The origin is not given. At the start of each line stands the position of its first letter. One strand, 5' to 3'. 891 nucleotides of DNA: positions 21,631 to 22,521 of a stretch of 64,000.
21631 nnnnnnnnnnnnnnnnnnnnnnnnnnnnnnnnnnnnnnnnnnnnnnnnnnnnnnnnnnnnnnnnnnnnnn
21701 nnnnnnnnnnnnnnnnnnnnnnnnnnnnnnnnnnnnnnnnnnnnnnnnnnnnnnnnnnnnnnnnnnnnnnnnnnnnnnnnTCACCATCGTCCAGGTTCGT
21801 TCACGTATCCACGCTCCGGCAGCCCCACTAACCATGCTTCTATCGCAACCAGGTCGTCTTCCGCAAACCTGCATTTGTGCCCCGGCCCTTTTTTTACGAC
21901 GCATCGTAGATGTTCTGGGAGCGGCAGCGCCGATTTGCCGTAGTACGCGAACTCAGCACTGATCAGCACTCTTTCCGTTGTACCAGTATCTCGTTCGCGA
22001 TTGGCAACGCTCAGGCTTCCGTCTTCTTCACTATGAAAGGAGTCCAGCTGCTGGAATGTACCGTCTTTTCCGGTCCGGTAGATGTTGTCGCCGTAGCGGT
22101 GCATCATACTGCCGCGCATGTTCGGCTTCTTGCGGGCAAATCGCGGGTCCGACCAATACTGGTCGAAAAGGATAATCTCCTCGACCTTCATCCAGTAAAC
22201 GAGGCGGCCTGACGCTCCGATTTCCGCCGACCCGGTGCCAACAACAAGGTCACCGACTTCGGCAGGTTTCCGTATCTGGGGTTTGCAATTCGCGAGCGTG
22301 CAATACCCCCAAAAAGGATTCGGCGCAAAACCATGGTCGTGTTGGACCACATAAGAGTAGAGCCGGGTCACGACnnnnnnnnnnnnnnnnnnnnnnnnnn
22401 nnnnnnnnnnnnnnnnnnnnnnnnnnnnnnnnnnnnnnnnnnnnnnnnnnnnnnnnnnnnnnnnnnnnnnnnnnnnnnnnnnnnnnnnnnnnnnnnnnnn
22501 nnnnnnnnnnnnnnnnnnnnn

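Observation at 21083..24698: Tightly coupled seven-gene nucleotide-centric operon: candidate uncharacterised defence or DNA-modification system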

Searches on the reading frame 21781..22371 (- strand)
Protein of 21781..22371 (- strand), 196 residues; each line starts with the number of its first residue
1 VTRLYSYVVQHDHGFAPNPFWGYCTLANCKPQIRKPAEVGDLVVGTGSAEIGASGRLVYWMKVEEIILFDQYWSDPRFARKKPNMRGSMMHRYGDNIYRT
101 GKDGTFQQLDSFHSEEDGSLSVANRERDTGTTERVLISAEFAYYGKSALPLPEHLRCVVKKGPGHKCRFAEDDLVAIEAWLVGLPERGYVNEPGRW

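Call 3: search_protein_families(library=pfam, max_evalue=0.1, proteins=[window:21781-22371:-])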
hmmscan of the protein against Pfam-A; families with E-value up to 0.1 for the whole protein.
window:21781-22371:- (196 aa): 1 family
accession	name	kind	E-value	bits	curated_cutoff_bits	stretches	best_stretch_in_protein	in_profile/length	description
PF18753.6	Nmad2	-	3e-66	223.2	26.1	1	1-196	1-196/200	Nucleotide modification associated domain 2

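Call 4: search_protein_families(library=padloc, max_evalue=0.1, proteins=[window:21781-22371:-])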
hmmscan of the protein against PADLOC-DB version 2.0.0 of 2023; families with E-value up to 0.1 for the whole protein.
window:21781-22371:- (196 aa): 0 families

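Call 6: search_protein_families(library=ncbifam, max_evalue=0.1, proteins=[window:21781-22371:-])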
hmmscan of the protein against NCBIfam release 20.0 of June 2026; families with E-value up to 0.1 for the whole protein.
window:21781-22371:- (196 aa): 0 families

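Call 8: search_protein_families(library=phrogs, max_evalue=0.01, proteins=[window:21781-22371:-])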
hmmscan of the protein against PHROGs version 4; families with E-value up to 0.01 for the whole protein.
window:21781-22371:- (196 aa): 0 families

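Call 20: find_homologous_proteins(query=window:21781-22371:-, max_evalue=0.00001)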
Query window:21781-22371:- (196 aa): 318 proteins with E <= 0.00001 among 495 candidates; the best 120 are listed.
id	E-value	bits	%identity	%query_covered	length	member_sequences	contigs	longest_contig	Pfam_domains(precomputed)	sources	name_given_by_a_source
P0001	1.8e-134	464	100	100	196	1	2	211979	PF18753.7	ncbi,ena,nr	ncbi:MAG: hypothetical protein QNJ44_05060 [Rhodobacter sp.]|nr:hypothetical protein [Rhodobacter sp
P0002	5.8e-113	393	85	100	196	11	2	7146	PF18753.7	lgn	-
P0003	2.5e-106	372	78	100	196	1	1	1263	PF18753.7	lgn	-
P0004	1.3e-105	369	79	100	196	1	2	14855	PF18753.7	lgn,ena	-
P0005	2.8e-105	368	80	100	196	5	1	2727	PF18753.7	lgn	-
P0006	1.2e-104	366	80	100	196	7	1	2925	PF18753.7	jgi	jgi:hypothetical protein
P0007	1.4e-104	366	78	99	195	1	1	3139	PF18753.7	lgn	-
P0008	2.0e-104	366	78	100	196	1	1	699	PF18753.7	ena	-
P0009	2.8e-103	362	77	100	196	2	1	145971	PF18753.7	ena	-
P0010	4.4e-103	361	77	100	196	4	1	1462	PF18753.7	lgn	-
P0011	2.9e-102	359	78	98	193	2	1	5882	PF18753.7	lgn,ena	-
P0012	5.3e-101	354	76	100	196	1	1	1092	PF18753.7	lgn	-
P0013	6.4e-101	354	74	100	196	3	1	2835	PF18753.7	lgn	-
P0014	1.9e-100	353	73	100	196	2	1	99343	PF18753.7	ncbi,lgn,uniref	ncbi:hypothetical protein [Neorhizobium sp. DAR64862/K0K3]|uniref:Nmad2 family putative nucleotide m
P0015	5.6e-100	351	74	100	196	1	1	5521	PF18753.7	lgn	-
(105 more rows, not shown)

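Call 22: find_related_loci(query=A1, collection=genome_contigs, flank=8000)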
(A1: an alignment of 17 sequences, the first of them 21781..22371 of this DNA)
Query A1 (196 aa) in genome_contigs; peptide patterns used: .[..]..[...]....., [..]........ (x = any residue, [..] = any of these).
313 stretches matched a pattern; 279 encode a relative of the query (tblastn E <= 1e-3); the best 80 are kept; 80 distinct loci.
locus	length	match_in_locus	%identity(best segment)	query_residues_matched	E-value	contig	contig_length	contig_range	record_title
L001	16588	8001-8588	73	1-196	6e-101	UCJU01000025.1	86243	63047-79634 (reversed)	Rhizobiales bacterium isolate AFS092471 genome assembly, contig: contig_25, whole genome shotgun sequence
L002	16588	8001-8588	74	1-196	9e-101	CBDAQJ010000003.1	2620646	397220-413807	MAG: Acetobacteraceae bacterium isolate 84998f28-125f-492a-b1ee-e0c7a5a889e3 genome assembly, contig: contig_3, whole ge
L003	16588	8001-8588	71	1-196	2e-99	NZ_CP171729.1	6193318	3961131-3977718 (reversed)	Mesorhizobium sp. AaZ16 chromosome, complete genome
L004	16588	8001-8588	69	1-196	9e-96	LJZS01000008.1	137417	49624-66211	MAG: Halomonas sp. HL-48 ITZX_scaf_74, whole genome shotgun sequence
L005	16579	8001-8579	59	4-196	1e-77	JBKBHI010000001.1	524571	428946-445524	MAG: Alphaproteobacteria bacterium isolate 21H_026.bin.23 NODE_23_length_524571_cov_9.909547, whole genome shotgun seque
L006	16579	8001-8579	58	4-196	6e-76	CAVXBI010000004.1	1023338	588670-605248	MAG: uncultured Alphaproteobacteria bacterium isolate MFD03399.bin.1.164 genome assembly, contig: contig_5149, whole gen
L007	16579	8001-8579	59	4-196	1e-75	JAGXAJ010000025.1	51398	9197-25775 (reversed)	MAG: Proteobacteria bacterium isolate REEB74 contig-150_621, whole genome shotgun sequence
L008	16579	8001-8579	58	4-196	2e-75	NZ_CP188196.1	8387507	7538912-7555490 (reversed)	Bradyrhizobium genosp. A strain BDV5028 chromosome, complete genome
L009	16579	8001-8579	58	4-196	2e-75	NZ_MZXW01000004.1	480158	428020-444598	Bradyrhizobium betae strain Opo-243 NODE_6, whole genome shotgun sequence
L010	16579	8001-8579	58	4-196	1e-75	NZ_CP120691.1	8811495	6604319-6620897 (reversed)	Bradyrhizobium sp. LMG 9283 chromosome, complete genome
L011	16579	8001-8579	59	4-196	2e-75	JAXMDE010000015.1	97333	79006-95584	MAG: Bradyrhizobium sp. isolate STL-PRO28 C2.79.fa-15, whole genome shotgun sequence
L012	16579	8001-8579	58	4-196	1e-73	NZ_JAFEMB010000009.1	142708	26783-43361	Microvirga pudoricolor strain BT291 NODE_9_length_142708_cov_37.657753, whole genome shotgun sequence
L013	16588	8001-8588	58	2-196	2e-71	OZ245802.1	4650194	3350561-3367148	MAG: Thalassospira sp. isolate d70dfebd-0815-484f-9a72-812bc150d714 genome assembly, chromosome: 1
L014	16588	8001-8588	57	2-196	4e-71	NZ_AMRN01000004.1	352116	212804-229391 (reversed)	Thalassospira profundimaris WP0211 contig4, whole genome shotgun sequence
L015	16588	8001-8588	53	1-196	1e-69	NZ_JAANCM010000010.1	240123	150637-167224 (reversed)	Ferranicluibacter rubi strain CRRU44 NODE_10_length_240123_cov_20.127598, whole genome shotgun sequence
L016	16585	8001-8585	55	3-196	1e-69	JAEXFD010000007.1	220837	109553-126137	MAG: Proteobacteria bacterium isolate OH_HBB_235 k127_871455, whole genome shotgun sequence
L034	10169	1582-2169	47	1-196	5e-62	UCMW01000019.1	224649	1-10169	Rhizobiales bacterium isolate R1607_A genome assembly, contig: contig_19, whole genome shotgun sequence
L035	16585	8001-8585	50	1-196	5e-61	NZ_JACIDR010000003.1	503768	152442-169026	Hansschlegelia beijingensis strain DSM 25481 Ga0373237_03, whole genome shotgun sequence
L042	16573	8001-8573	48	4-196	1e-54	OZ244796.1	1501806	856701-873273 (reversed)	MAG: Parvibaculaceae bacterium isolate 9ad0d1bb-7dd1-4386-b90c-15a92d7bc9e0 genome assembly, chromosome: 1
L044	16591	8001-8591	46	1-196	3e-54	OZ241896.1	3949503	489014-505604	MAG: Vicinamibacterales bacterium isolate 33c84dbd-3a66-4f2e-aaf6-8813f582eb9b genome assembly, chromosome: 1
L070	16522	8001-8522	46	1-178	3e-45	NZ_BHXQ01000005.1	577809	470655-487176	Chryseotalea sanaruensis strain Ys Contig05, whole genome shotgun sequence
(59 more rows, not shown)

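Call 39: search_protein_families(library=pfam, max_evalue=0.01, proteins=[L001:8796-9941:+, L007:8642-10312:+, L013:8610-9905:+, L035:5649-6818:+, L016:8610-10295:-, L034:296-1186:+, L070:2850-3752:+, L042:9163-10335:-, L044:9157-10287:+])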
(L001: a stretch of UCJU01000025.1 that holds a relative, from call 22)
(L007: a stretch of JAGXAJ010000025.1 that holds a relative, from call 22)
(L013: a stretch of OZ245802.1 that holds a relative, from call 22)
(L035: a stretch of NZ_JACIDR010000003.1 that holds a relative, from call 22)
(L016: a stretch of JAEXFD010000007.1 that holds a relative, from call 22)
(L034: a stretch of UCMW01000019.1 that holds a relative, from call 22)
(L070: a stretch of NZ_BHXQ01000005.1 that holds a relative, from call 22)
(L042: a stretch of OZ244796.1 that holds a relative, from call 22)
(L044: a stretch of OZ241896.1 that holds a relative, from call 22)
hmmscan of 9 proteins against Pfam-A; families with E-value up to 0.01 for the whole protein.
L001:8796-9941:+ (382 aa): 2 families
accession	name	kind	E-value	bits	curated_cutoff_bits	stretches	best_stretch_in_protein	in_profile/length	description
PF18722.6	MazG_C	-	5.8e-82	274.3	29.7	1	195-379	4-188/190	MazG C-terminal domain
PF03819.22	MazG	-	0.0002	22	22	0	34-90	9-60/74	MazG nucleotide pyrophosphohydrolase domain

L007:8642-10312:+ (557 aa): 2 families
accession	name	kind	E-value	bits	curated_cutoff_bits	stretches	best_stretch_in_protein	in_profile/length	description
PF18722.6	MazG_C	-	8.6e-58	195.5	29.7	1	235-431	3-188/190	MazG C-terminal domain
PF03819.22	MazG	-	7.7e-06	26.5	22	0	30-83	8-49/74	MazG nucleotide pyrophosphohydrolase domain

L013:8610-9905:+ (432 aa): 2 families
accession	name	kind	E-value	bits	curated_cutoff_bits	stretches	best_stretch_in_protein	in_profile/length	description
PF18722.6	MazG_C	-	1.3e-65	220.9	29.7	1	238-430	3-187/190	MazG C-terminal domain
PF03819.22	MazG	-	0.0035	18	22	0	36-86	9-50/74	MazG nucleotide pyrophosphohydrolase domain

L035:5649-6818:+ (390 aa): 2 families
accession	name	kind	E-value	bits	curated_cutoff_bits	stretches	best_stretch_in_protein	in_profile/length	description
PF18722.6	MazG_C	-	5.5e-76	254.8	29.7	1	204-388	4-188/190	MazG C-terminal domain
PF03819.22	MazG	-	0.0061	17.3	22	0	62-82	26-46/74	MazG nucleotide pyrophosphohydrolase domain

L016:8610-10295:- (561 aa): 2 families
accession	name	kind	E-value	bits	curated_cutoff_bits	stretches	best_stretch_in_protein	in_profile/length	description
PF18722.6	MazG_C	-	2.2e-63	213.7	29.7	1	239-434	2-188/190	MazG C-terminal domain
PF03819.22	MazG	-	3.3e-08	34.1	22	1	36-94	8-55/74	MazG nucleotide pyrophosphohydrolase domain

L034:296-1186:+ (297 aa): 2 families
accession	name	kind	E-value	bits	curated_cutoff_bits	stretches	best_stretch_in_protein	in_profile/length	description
PF18722.6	MazG_C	-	8.9e-66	221.5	29.7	1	115-295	2-185/190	MazG C-terminal domain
PF03819.22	MazG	-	1.2e-06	29.2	22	1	69-107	24-66/74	MazG nucleotide pyrophosphohydrolase domain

L070:2850-3752:+ (301 aa): 2 families
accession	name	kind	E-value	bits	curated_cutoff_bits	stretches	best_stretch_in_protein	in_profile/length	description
PF18722.6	MazG_C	-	1.8e-67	227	29.7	1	113-298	4-187/190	MazG C-terminal domain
PF03819.22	MazG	-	3.4e-07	30.9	22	1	64-103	26-69/74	MazG nucleotide pyrophosphohydrolase domain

L042:9163-10335:- (390 aa): 2 families
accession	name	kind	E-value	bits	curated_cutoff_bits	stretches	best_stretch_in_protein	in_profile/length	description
PF18722.6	MazG_C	-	1.3e-70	237.3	29.7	1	198-378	4-188/190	MazG C-terminal domain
PF03819.22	MazG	-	4.4e-10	40.1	22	1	25-92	6-62/74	MazG nucleotide pyrophosphohydrolase domain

L044:9157-10287:+ (377 aa): 2 families
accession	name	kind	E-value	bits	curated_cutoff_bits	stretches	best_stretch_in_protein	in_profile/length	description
PF18722.6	MazG_C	-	2.9e-79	265.5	29.7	1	183-368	3-188/190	MazG C-terminal domain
PF03819.22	MazG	-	0.0032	18.2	22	0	40-94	3-48/74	MazG nucleotide pyrophosphohydrolase domain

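Call 56: predict_structure(alignment_id=A6)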
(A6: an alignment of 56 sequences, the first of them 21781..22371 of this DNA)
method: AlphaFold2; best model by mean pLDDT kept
length: 196 residues; sequences in the alignment: 56
mean_pLDDT: 89.8   pTM: 0.87
mean pLDDT of the five models: 89.8, 87.2, 86.3, 85.6, 84.9
residues with pLDDT >= 90: 120; 70-90: 69; 50-70: 7; < 50: 0
segments of 3 or more residues with pLDDT < 50: none
pLDDT, mean of each block of 10 residues (from residue 1): 89 71 91 96 90 90 97 94 80 84 89 83 89 97 94 95 91 96 96 77
secondary structure, 60 per line:
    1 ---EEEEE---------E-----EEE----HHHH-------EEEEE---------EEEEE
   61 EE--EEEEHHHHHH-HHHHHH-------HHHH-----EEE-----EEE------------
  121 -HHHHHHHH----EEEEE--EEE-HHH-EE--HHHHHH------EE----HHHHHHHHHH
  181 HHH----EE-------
elements in order: E4-8 E24-26 H31-34 E42-46 E56-62 E65-68 H69-74 H76-81 H89-92 E98-100 E106-108 H122-129 E134-138 E141-143 H153-158 H171-183

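Call 61: fold_search(model_id=the predicted structure, library=pdb)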
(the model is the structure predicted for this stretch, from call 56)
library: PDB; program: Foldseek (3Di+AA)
matches with E <= 10: 108; with E <= 0.001: 0
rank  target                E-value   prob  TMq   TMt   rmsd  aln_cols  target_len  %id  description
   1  5y6b_D                6.4e-03  0.93  0.36  0.46   7.0       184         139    8  Crystal structure of ZmASCH Y47F mutant protein from Zymomonas mobilis (released 2018-07-18)
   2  5y6b_A                1.5e-02  0.87  0.35  0.44   7.0       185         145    9  Crystal structure of ZmASCH Y47F mutant protein from Zymomonas mobilis (released 2018-07-18)
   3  5y6c_A                1.6e-02  0.85  0.36  0.45   7.3       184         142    8  Crystal structure of ZmASCH S128A mutant protein from Zymomonas mobilis (released 2018-07-18)
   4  5guq_C                2.0e-02  0.82  0.36  0.44   6.3       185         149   10  Crystal structure of ASCH from Zymomonas mobilis (released 2017-08-30)
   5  5y6b_B                2.2e-02  0.84  0.37  0.46   6.4       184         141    8  Crystal structure of ZmASCH Y47F mutant protein from Zymomonas mobilis (released 2018-07-18)
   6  5guq_A                3.2e-02  0.82  0.37  0.47   6.8       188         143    8  Crystal structure of ASCH from Zymomonas mobilis (released 2017-08-30)
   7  5gus_B                5.3e-02  0.63  0.34  0.42   7.2       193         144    8  Crystal structure of ASCH domain from Zymomonas mobilis (released 2017-08-30)
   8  2gks_A                1.2e-01  0.28  0.18  0.08   4.2        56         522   14  Crystal Structure of the Bi-functional ATP Sulfurylase-APS Kinase from Aquifex aeolicus, a Chemolithotrophic Thermophi (released 2007-03-06)
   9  5gus_A                1.3e-01  0.41  0.34  0.43   7.4       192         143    7  Crystal structure of ASCH domain from Zymomonas mobilis (released 2017-08-30)
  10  2gks_B                1.7e-01  0.35  0.17  0.07   2.9        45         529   22  Crystal Structure of the Bi-functional ATP Sulfurylase-APS Kinase from Aquifex aeolicus, a Chemolithotrophic Thermophi (released 2007-03-06)
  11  2mtv_MODEL_1_A        1.9e-01  0.33  0.30  0.36   7.3       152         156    8  Solution Structure of the YTH Domain of YT521-B in complex with N6-Methyladenosine containing RNA (released 2014-11-26)
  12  2p5d                  5.1e-01  0.13  0.32  0.40  11.6       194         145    9  Crystal structure of MJECL36 from Methanocaldococcus jannaschii DSM 2661 (released 2007-09-18)
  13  1zce                  5.8e-01  0.20  0.35  0.43   7.9       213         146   11  X-Ray Crystal Structure of Protein Atu2648 from Agrobacterium tumefaciens. Northeast Structural Genomics Consortium Targ (released 2005-04-19)
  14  5j3e_A                5.8e-01  0.14  0.35  0.38   8.4       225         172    8  Crystal Structure of Human THYN1 protein in complex with 5-methylcytosine containing DNA (released 2016-04-20)
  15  6yex_A                5.8e-01  0.08  0.25  0.17  12.5       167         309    8  VcaM4I restriction endonuclease in the absence of DNA (released 2020-12-16)
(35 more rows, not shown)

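Call 65: search_dna_similar(query=window:21781-22371:-, collection=phages, mode=protein, max_rows=25)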
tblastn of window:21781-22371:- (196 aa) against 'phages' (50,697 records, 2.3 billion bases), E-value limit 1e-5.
No match.

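Call 66: search_dna_similar(query=window:21781-22371:-, collection=plasmids, mode=protein, max_rows=25)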
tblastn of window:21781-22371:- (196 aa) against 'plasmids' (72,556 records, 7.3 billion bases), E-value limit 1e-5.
Records with a match: 18; places in all: 19; records where one place covers at least 80% of the query: 12.
Best place of each record, by identity: <60% 18.
By first word of the organism name: Rhizobium 2; Agrobacterium 1; Methylobacterium 1; Tistrella 1; Rhodococcus 1; Cupriavidus 1; Beijerinckia 1; Mesorhizobium 1; Gloeothece 1; Roseicitreum 1; and 7 more.
By predicted mobility (MOB-suite, as given by PLSDB): non-mobilizable 9; conjugative 6; mobilizable 3.
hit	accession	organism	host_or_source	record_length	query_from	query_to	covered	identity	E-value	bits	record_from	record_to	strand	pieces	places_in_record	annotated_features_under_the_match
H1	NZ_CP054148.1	Agrobacterium vaccinii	Blueberry,pure bacterial culture,Tumor ...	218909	1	196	100%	53.6%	3e-66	226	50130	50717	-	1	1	hypothetical protein (x2)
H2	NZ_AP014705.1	Methylobacterium aquaticum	-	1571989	2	196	99%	52.8%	5e-62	214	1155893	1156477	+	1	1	none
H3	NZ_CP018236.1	Rhizobium leguminosarum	Vavilovia formosa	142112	1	196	100%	52.0%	2e-65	224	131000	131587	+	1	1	hypothetical protein (x2)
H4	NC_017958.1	Tistrella mobilis KA081020-065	-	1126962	1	196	100%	46.3%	6e-46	168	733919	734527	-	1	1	record has no annotation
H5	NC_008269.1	Rhodococcus jostii RHA1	-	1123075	3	196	99%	46.2%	1e-46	170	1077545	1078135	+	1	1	record has no annotation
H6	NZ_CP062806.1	Cupriavidus basilensis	Cell culture,Sediment of a freshwater ...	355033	1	196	100%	45.1%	9e-43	159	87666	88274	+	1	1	hypothetical protein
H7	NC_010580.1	Beijerinckia indica subsp. indica ATCC 9039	-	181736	1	196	100%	44.6%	7e-42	156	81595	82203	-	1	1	hypothetical protein | TIR domain-containing protein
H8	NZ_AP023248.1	Mesorhizobium sp. 131-2-1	Lotus japonicus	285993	4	196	98%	42.3%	5e-37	142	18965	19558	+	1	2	hypothetical protein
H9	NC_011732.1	Gloeothece citriformis PCC 7424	-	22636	1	181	92%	43.5%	1e-38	147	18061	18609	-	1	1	hypothetical protein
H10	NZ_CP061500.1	Roseicitreum antarcticum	Intertidal sediment,Sandy intertidal ...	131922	1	155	79%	50.0%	4e-37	143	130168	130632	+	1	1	hypothetical protein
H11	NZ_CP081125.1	Sulfitobacter sp. S190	-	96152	4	155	78%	48.4%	5e-37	142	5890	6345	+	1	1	hypothetical protein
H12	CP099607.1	Comamonadaceae bacterium OTU4NAUVB1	Arabidopsis thaliana,pure culture,leaf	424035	3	185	93%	36.6%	5e-30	122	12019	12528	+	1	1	hypothetical protein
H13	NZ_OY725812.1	Parabacteroides distasonis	-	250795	5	160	80%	42.1%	2e-32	129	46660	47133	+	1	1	hypothetical protein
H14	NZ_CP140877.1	Rhizobium beringeri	Trifolium pratense,whole organism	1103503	1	156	80%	41.4%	5e-31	125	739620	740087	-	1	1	record has no annotation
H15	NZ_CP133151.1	Sinorhizobium chiapasense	Acaciella angustissima,cell culture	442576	1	156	80%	40.1%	2e-28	118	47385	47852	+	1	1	hypothetical protein | TIR domain-containing protein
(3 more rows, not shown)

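Call 67: find_related_loci(query=A1, collection=viral_contigs, flank=8000)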
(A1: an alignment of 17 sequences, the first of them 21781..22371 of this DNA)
Query A1 (196 aa) in viral_contigs; peptide patterns used: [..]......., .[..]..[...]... (x = any residue, [..] = any of these).
28 stretches matched a pattern; 4 encode a relative of the query (tblastn E <= 1e-3); 4 distinct loci.
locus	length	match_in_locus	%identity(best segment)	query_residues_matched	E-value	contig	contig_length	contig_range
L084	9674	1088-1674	77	1-196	1e-84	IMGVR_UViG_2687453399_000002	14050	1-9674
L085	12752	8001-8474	42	5-160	1e-37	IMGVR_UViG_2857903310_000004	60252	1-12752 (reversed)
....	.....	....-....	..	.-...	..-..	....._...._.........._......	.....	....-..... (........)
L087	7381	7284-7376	58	5-35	3e-8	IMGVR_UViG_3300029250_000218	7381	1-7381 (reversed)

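Call 81: search_solved_structures(query=A6, max_evalue=5, show_alignments=1)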
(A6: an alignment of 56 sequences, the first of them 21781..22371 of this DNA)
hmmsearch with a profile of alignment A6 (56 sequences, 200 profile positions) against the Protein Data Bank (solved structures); distinct sequences matched with E-value up to 5: 5.
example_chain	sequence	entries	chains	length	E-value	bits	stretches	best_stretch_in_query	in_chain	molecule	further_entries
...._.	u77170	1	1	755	0.022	17.5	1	53-168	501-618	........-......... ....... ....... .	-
5g04_O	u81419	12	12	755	0.022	17.5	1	53-168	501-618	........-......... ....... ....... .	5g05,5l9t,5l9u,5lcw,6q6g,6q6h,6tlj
4ui9_O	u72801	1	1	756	0.022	17.5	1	53-168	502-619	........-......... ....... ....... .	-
5khr_O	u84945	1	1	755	0.022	17.5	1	53-168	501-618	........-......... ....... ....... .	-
5khu_O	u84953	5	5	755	0.022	17.5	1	53-168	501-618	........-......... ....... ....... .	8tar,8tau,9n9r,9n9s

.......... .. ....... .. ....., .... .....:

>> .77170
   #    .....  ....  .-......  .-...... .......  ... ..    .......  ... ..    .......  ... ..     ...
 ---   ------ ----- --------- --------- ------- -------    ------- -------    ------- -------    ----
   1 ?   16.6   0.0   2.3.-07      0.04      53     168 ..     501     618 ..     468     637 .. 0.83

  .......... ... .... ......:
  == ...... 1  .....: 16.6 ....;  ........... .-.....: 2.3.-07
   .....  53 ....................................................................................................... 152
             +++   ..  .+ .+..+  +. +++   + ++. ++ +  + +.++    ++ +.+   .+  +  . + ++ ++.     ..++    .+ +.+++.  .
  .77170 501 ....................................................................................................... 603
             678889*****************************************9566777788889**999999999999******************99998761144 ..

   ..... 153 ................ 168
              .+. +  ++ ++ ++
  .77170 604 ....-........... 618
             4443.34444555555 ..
